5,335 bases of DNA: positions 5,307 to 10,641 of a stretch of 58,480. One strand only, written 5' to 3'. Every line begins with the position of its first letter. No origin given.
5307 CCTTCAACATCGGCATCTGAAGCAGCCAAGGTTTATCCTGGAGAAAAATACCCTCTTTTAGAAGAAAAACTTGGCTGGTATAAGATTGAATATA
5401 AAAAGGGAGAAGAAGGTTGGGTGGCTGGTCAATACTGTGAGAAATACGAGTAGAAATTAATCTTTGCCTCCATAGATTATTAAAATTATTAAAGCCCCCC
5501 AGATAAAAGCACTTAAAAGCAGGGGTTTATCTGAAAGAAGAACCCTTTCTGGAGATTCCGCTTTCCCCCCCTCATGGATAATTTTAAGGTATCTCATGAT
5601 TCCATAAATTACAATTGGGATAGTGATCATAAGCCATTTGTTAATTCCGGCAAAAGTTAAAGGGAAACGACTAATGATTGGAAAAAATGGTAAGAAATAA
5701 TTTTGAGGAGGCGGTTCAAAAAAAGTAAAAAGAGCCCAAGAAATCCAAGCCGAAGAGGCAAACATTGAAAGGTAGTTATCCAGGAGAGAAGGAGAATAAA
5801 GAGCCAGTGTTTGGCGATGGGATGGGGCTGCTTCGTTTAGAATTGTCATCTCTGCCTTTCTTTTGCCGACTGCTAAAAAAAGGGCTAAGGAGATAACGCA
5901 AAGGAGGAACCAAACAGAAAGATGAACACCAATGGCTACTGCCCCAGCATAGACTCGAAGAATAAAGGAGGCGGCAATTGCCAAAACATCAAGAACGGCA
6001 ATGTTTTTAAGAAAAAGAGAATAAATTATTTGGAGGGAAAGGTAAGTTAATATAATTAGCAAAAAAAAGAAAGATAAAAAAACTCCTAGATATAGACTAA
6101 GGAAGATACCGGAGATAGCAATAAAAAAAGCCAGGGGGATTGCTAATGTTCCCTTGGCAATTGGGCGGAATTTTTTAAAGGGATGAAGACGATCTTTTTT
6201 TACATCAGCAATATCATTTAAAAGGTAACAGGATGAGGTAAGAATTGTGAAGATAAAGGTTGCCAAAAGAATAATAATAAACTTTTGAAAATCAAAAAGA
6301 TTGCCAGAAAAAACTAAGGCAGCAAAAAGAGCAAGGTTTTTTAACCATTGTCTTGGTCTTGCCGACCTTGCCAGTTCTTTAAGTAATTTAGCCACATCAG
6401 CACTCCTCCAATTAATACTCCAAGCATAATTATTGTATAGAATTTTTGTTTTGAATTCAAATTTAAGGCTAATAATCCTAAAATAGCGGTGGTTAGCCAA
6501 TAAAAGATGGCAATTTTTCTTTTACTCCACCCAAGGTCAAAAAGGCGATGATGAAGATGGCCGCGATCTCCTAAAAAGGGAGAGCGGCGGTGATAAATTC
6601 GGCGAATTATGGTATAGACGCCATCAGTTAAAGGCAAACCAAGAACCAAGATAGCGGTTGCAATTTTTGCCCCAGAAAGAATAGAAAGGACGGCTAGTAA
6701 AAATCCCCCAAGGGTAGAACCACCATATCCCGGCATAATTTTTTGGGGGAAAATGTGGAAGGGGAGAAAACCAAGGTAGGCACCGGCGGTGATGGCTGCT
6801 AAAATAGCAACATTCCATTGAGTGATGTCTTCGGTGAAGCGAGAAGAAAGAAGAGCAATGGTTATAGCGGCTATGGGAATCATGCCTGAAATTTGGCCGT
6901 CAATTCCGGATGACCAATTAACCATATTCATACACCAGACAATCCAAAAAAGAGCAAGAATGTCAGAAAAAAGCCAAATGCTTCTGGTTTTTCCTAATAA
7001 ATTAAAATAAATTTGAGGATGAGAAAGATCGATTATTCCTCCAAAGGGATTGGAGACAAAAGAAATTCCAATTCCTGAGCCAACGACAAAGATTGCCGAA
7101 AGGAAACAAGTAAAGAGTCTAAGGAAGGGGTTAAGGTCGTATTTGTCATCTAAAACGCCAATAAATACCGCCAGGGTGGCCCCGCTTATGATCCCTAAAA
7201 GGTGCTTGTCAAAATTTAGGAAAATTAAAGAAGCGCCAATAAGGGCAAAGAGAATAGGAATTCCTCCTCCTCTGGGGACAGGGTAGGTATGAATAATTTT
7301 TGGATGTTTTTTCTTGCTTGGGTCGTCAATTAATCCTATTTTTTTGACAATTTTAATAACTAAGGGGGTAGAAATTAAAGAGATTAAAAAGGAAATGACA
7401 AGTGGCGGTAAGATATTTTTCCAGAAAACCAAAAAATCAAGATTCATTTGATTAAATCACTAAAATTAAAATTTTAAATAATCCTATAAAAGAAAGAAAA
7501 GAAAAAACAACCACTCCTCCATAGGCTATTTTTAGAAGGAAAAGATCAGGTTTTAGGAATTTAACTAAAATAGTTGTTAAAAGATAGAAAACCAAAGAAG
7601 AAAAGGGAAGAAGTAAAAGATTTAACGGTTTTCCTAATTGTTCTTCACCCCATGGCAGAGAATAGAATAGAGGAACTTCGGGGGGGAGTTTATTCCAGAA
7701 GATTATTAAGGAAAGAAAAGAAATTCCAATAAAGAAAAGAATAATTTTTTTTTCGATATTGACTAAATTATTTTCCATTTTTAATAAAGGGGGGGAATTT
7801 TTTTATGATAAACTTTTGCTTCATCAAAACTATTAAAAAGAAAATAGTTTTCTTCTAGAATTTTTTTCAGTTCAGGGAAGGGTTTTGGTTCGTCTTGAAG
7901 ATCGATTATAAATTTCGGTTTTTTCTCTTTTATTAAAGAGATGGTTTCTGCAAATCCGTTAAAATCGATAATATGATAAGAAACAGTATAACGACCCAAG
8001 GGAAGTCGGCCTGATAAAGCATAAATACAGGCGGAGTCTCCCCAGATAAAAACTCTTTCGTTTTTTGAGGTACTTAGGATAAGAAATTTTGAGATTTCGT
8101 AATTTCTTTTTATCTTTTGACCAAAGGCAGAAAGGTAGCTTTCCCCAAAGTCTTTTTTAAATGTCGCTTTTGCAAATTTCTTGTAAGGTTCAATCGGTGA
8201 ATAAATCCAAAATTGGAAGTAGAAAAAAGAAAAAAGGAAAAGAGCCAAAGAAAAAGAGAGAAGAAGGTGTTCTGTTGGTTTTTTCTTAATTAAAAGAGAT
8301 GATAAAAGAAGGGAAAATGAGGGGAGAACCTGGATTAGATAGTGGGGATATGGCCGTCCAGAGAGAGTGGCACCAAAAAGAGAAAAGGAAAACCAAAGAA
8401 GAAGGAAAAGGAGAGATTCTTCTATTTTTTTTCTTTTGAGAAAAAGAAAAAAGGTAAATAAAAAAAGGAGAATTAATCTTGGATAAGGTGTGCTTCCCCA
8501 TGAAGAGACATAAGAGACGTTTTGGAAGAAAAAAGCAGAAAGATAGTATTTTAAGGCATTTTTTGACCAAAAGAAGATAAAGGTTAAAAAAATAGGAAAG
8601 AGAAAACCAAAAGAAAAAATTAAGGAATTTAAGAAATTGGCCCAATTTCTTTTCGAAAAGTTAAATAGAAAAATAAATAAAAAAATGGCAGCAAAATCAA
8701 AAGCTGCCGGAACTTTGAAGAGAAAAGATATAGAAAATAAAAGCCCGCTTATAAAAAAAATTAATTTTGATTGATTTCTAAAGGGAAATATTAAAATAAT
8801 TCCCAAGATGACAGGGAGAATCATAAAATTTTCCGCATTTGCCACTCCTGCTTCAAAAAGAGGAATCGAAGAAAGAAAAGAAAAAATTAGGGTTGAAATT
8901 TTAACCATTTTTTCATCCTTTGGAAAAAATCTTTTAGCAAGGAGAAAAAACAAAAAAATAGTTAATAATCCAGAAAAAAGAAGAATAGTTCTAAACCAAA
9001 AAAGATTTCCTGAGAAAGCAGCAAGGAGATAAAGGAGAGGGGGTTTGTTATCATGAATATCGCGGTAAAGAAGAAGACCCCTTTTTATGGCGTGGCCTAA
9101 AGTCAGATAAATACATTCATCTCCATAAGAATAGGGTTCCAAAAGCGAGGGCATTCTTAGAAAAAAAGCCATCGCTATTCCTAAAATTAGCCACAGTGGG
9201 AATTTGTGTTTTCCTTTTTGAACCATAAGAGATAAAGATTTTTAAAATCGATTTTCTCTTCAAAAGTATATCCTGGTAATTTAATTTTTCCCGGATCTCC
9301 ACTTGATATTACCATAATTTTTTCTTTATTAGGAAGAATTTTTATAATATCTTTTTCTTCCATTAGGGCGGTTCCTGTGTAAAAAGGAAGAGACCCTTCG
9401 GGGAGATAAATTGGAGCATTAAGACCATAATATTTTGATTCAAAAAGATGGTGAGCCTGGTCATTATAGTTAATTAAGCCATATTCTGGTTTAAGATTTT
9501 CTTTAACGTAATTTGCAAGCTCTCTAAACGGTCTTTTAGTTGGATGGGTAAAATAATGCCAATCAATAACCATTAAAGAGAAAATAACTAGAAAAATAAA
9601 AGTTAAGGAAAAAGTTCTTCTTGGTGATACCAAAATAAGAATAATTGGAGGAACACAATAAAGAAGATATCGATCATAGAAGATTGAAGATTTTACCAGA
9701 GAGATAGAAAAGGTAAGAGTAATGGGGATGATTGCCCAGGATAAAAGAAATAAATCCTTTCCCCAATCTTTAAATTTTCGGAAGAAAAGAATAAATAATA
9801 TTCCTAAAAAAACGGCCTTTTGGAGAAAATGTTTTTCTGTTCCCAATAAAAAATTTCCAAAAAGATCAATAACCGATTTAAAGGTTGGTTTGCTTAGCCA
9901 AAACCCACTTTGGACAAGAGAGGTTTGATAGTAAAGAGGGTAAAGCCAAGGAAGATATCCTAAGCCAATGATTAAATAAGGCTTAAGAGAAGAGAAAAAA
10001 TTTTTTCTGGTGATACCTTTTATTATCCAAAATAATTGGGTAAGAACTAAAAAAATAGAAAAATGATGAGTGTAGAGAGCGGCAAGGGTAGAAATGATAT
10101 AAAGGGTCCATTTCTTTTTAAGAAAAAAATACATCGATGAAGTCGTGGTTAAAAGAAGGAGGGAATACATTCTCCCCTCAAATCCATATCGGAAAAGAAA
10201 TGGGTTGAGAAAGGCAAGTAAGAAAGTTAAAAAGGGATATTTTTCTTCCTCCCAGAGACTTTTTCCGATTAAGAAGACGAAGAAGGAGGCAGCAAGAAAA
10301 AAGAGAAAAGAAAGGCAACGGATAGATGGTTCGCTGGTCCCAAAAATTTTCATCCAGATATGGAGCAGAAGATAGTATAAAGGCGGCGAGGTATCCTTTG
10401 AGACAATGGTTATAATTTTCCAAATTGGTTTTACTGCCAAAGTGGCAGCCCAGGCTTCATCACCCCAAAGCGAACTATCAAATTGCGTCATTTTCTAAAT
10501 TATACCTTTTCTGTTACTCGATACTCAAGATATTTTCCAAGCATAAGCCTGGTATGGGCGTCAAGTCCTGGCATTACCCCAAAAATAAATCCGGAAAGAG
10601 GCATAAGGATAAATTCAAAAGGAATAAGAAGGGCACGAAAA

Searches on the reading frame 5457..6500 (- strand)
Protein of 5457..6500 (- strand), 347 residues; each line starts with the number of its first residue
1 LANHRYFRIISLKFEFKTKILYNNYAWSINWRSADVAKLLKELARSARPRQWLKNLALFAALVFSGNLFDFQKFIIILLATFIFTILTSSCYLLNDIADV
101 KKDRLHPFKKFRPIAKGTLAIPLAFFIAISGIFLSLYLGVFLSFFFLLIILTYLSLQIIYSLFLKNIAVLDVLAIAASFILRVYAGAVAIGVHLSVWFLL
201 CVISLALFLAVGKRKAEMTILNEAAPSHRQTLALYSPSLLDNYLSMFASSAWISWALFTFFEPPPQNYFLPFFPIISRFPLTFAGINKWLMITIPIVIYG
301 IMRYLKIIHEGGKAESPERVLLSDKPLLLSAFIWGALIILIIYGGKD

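Call 9: search_protein_families(library=pfam, proteins=[window:5457-6500:-], max_evalue=0.01)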
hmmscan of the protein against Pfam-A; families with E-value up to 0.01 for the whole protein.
window:5457-6500:- (347 aa): 1 family
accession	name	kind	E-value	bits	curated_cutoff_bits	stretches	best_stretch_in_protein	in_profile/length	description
PF01040.23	UbiA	-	5.3e-18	65.7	34.2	1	57-243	5-188/250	UbiA prenyltransferase family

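Call 81: search_protein_families(library=ncbifam, proteins=[window:5457-6500:-], max_evalue=0.001)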
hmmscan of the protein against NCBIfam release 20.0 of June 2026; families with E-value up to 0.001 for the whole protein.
window:5457-6500:- (347 aa): 8 families
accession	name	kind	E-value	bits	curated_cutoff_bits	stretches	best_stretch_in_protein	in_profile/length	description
NF008978.0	PRK12324.1-4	equivalog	1e-63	215.3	207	1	38-343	30-320/322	decaprenyl-phosphate phosphoribosyltransferase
NF008977.0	PRK12324.1-2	equivalog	9.6e-62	209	234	1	48-344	10-289/297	decaprenyl-phosphate phosphoribosyltransferase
NF006088.0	PRK08238.1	equivalog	8.8e-46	156.5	351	1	38-261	190-412/482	UbiA family prenyltransferase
NF008976.0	PRK12324.1-1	equivalog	4.1e-44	151.2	474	1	38-338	16-299/306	decaprenyl-phosphate phosphoribosyltransferase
NF009523.0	PRK12884.1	equivalog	4.3e-11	42.5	269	1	74-211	36-169/279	prenyltransferase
NF009522.0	PRK12883.1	equivalog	1.5e-05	24.7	353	1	58-202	23-163/279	geranylgeranylglycerol-phosphate geranylgeranyltransferase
TIGR01473.1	cyoE_ctaB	equivalog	1.8e-05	24.7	210.3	1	55-203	16-167/281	heme o synthase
TIGR01475.1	ubiA_other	subfamily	0.00012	21.6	180.8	1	59-208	23-170/282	UbiA-like polyprenyltransferase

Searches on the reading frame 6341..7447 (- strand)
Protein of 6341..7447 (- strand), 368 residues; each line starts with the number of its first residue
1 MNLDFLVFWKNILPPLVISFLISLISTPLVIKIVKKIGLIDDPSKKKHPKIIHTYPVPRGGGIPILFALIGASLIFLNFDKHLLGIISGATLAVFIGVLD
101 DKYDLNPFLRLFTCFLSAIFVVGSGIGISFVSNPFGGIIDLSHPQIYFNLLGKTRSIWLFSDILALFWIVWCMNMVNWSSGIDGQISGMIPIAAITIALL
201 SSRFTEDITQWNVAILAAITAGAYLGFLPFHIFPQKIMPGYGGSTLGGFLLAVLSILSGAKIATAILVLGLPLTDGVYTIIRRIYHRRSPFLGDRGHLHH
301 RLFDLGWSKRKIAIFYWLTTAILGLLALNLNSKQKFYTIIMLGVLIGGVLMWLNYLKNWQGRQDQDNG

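Call 74: search_protein_families(library=pfam, proteins=[window:6341-7447:-], max_evalue=0.01)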
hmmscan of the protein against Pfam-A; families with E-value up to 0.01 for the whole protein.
window:6341-7447:- (368 aa): 1 family
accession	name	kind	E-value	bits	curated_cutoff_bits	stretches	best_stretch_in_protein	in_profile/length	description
PF00953.26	Glycos_transf_4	-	8.6e-23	81.5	27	1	84-258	2-159/160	Glycosyl transferase family 4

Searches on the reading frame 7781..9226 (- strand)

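Call 9: search_protein_families(library=pfam, proteins=[window:7781-9226:-], max_evalue=0.01)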
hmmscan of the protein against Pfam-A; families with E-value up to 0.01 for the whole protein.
window:7781-9226:- (481 aa): 1 family
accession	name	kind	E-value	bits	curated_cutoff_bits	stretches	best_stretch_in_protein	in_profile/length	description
PF14897.12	EpsG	-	0.008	15.8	30.1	0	64-348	49-324/326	EpsG family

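Call 81: search_protein_families(library=ncbifam, proteins=[window:7781-9226:-], max_evalue=0.001)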
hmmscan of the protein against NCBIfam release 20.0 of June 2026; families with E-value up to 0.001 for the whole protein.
window:7781-9226:- (481 aa): 0 families

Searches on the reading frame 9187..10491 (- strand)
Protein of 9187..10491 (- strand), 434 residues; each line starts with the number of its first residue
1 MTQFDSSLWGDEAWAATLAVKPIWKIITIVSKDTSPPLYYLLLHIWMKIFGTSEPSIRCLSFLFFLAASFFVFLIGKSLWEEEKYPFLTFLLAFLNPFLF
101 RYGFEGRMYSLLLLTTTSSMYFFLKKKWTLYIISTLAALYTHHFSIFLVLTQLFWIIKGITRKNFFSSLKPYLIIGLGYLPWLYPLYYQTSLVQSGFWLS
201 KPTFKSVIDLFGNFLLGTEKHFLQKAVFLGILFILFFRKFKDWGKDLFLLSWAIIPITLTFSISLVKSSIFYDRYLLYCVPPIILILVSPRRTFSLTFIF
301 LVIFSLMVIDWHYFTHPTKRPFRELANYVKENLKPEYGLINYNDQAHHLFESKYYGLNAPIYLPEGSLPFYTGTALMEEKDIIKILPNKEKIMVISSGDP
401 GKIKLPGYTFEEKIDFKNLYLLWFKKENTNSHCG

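Call 9: search_protein_families(library=pfam, proteins=[window:9187-10491:-], max_evalue=0.01)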
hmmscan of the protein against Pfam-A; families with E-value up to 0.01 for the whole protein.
window:9187-10491:- (434 aa): 1 family
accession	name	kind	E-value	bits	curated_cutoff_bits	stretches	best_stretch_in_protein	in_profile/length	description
PF13231.12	PMT_2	-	3.1e-07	31.2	26.1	1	35-181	2-152/160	Dolichyl-phosphate-mannose-protein mannosyltransferase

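Call 81: search_protein_families(library=ncbifam, proteins=[window:9187-10491:-], max_evalue=0.001)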
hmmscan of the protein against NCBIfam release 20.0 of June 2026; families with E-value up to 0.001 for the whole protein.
window:9187-10491:- (434 aa): 1 family
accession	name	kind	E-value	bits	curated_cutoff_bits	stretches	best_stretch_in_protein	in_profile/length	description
NF052499.1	MnslTaseMT1671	equivalog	5.8e-06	25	900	1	6-288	47-344/523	mannosyltransferase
